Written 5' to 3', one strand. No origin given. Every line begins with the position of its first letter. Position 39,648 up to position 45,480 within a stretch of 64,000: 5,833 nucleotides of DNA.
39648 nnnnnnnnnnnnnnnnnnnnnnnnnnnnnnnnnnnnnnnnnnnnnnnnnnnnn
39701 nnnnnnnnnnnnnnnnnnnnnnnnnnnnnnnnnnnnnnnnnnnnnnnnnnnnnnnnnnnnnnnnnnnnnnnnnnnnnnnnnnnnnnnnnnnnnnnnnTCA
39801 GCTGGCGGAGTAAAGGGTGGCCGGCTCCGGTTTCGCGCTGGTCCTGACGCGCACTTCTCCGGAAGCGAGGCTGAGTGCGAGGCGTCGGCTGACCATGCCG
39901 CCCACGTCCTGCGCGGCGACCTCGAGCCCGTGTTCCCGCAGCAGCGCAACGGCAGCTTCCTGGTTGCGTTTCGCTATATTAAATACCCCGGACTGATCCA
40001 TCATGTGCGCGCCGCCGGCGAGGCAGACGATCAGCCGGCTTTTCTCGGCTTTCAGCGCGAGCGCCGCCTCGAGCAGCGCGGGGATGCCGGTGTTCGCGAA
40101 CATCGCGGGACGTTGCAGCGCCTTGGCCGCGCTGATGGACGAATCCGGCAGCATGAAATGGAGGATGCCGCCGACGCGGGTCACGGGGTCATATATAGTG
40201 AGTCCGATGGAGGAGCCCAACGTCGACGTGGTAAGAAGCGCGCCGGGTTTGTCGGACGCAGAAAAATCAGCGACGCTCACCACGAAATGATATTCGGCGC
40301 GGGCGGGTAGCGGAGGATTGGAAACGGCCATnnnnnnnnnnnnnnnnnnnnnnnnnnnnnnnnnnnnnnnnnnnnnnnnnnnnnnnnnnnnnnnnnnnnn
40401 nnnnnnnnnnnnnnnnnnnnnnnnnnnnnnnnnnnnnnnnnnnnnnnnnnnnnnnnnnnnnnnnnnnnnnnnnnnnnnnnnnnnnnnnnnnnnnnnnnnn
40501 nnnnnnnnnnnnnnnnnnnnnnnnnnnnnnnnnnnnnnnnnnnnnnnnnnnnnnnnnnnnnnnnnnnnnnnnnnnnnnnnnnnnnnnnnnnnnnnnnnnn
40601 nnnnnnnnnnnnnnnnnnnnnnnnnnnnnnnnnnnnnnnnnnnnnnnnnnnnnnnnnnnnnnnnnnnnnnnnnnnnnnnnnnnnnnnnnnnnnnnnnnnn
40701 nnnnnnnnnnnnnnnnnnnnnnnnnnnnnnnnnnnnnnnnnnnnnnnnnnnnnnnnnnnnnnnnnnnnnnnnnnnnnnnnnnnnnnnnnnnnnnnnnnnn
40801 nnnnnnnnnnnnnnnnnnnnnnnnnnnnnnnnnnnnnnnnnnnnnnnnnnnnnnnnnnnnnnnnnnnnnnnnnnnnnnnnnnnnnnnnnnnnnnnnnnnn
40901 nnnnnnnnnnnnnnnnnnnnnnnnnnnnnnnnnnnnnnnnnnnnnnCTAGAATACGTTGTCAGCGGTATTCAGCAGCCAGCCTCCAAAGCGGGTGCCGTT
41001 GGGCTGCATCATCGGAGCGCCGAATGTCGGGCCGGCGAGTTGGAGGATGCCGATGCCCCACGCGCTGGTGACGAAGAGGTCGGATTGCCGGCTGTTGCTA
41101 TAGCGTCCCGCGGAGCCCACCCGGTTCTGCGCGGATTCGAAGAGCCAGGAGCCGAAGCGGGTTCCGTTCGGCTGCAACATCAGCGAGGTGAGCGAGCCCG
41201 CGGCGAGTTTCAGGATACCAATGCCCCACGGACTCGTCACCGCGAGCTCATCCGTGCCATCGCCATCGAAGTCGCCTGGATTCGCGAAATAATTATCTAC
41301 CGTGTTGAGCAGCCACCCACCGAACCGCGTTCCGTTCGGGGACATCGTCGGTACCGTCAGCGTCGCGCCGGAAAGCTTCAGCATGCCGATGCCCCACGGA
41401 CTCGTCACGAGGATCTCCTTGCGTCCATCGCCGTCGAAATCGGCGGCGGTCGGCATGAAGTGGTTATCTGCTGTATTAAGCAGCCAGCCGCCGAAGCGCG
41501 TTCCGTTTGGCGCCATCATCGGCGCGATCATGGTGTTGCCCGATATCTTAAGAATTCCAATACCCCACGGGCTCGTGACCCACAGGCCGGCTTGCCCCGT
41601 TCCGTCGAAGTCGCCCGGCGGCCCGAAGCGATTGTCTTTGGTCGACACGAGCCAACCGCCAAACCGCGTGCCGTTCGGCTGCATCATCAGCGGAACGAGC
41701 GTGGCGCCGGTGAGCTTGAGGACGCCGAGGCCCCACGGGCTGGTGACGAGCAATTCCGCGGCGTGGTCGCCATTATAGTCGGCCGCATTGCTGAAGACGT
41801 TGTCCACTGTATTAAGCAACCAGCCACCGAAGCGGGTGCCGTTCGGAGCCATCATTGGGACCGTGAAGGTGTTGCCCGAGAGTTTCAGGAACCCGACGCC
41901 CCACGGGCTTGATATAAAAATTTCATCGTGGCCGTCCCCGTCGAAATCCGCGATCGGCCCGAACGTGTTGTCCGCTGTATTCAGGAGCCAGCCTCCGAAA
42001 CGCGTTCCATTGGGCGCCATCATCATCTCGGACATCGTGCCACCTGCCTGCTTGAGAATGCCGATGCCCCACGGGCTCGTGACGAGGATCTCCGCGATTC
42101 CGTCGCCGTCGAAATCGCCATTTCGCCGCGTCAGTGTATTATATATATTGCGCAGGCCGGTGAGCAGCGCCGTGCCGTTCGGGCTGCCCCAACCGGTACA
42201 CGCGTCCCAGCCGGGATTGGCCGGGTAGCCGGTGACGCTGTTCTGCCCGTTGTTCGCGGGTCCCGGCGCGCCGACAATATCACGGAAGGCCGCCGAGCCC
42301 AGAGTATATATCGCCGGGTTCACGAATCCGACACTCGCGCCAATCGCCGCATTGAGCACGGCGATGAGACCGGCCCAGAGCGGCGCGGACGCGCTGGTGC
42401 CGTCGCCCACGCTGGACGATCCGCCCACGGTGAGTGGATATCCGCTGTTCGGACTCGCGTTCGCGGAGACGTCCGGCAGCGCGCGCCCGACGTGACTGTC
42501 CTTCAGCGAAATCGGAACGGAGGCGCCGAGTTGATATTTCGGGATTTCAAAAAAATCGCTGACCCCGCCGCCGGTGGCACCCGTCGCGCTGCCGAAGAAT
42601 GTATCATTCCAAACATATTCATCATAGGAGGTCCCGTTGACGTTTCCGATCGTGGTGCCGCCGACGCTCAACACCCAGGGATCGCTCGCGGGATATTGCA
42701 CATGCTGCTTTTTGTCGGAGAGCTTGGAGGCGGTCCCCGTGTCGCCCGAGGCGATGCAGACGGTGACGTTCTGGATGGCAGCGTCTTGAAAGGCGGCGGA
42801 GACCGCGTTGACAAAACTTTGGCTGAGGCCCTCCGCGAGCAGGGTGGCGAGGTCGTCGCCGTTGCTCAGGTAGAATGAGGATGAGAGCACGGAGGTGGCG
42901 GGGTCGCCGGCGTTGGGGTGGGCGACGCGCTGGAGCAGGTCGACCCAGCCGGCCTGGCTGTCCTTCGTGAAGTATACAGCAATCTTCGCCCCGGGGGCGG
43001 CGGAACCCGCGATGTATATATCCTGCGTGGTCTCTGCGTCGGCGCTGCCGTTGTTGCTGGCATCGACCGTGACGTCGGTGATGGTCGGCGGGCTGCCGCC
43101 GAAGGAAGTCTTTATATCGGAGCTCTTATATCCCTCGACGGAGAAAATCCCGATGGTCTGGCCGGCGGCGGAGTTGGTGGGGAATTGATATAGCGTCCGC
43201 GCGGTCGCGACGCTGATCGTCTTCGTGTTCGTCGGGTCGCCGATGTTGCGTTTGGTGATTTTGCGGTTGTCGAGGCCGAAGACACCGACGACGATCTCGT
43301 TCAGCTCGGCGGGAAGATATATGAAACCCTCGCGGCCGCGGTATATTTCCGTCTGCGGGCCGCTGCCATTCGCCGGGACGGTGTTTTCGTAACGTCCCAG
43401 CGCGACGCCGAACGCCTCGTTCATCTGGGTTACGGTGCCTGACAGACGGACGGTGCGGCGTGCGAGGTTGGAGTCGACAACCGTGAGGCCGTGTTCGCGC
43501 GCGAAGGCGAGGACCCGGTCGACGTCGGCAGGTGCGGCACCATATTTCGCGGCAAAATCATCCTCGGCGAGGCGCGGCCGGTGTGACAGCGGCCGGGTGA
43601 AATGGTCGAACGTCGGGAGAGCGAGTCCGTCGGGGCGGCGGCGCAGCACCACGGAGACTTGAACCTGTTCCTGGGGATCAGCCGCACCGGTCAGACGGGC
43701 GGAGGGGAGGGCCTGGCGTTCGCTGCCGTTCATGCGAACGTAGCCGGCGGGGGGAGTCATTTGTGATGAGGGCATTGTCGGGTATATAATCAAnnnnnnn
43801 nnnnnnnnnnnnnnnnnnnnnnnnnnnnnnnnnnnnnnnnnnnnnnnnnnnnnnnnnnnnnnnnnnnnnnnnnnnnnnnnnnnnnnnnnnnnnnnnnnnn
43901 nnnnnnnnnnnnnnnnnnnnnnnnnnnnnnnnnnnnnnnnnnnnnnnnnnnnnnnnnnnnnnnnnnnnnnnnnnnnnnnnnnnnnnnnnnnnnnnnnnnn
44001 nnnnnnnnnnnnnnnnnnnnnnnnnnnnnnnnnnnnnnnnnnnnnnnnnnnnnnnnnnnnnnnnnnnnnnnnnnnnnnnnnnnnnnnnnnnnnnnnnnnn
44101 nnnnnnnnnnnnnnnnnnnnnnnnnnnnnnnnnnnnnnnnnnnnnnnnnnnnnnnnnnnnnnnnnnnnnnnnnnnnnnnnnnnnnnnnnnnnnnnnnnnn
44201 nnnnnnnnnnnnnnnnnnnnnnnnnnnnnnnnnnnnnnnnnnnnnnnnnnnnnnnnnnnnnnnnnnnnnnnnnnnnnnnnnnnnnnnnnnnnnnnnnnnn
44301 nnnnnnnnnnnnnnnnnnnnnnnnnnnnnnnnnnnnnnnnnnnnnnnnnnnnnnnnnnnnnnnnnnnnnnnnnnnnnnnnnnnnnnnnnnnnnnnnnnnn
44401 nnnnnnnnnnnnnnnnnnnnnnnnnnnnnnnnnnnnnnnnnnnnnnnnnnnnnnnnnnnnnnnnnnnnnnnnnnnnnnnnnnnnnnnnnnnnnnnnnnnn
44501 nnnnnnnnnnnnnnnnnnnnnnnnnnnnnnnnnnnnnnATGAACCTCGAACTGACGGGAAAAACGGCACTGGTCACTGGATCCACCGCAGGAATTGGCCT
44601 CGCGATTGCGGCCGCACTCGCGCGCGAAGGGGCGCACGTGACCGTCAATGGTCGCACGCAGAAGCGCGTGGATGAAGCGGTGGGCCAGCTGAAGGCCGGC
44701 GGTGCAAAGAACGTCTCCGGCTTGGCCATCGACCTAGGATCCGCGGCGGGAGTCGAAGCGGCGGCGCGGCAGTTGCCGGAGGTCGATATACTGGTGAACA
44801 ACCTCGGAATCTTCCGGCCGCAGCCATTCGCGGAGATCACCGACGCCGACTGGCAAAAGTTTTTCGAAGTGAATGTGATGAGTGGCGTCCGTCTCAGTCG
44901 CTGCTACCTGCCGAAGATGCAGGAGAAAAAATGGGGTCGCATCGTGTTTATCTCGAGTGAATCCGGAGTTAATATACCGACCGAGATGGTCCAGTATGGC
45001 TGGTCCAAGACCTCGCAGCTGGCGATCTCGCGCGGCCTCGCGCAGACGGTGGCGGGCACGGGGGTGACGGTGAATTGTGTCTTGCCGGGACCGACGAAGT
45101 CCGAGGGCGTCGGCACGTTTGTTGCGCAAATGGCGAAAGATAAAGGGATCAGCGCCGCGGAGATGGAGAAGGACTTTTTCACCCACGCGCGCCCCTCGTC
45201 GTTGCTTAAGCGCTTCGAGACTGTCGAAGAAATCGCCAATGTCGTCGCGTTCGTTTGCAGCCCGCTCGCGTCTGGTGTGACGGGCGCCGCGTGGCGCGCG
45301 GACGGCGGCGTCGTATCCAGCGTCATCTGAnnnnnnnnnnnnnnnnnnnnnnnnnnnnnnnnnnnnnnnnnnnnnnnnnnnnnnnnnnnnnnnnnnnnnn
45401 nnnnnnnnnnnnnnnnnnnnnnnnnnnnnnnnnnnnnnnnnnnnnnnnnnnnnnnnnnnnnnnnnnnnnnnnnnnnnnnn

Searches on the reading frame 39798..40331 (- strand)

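Call 22: search_protein_families(library=pfam, proteins=[window:39798-40331:-], max_evalue=0.01)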
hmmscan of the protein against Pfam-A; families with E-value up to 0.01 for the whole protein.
window:39798-40331:- (177 aa): 1 family
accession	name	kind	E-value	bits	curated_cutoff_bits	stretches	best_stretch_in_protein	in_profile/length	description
PF03975.18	CheD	-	2.4e-27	95.6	25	1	60-164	1-108/108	CheD chemotactic sensory transduction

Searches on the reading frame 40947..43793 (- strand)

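Call 38: search_protein_families(library=pfam, proteins=[window:40947-43793:-], max_evalue=0.0001)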
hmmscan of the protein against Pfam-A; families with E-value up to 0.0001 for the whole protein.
window:40947-43793:- (948 aa): 4 families
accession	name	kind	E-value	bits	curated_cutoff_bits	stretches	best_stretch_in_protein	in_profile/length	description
PF01839.29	FG-GAP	-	2.2e-21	75.7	22.1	0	839-857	7-25/37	FG-GAP repeat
PF13517.12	FG-GAP_3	-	5.6e-16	59.3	26.9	0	616-683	1-61/61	FG-GAP-like repeat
PF09286.16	Pro-kuma_activ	-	7.7e-16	59.1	23.5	1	33-176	4-142/143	Pro-kumamolisin, activation domain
PF00082.27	Peptidase_S8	-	6.9e-07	29.3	21.8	1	262-483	74-256/288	Subtilase family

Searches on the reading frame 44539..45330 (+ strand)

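Call 38: search_protein_families(library=pfam, proteins=[window:44539-45330:+], max_evalue=0.0001)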
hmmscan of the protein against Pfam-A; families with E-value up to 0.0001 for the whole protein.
window:44539-45330:+ (263 aa): 4 families
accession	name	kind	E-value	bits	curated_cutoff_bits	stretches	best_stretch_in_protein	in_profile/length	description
PF00106.31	adh_short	-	5.6e-45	153.7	26.6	1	8-192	1-188/195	short chain dehydrogenase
PF13561.12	adh_short_C2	-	7.5e-43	147.2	27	1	17-258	6-235/236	Enoyl-(Acyl carrier protein) reductase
PF08659.16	KR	-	2.6e-11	44.2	22.6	1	9-155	2-151/180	KR domain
PF23441.1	SDR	-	1.7e-08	34.6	27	1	5-259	5-256/258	SDR-like rossmann domain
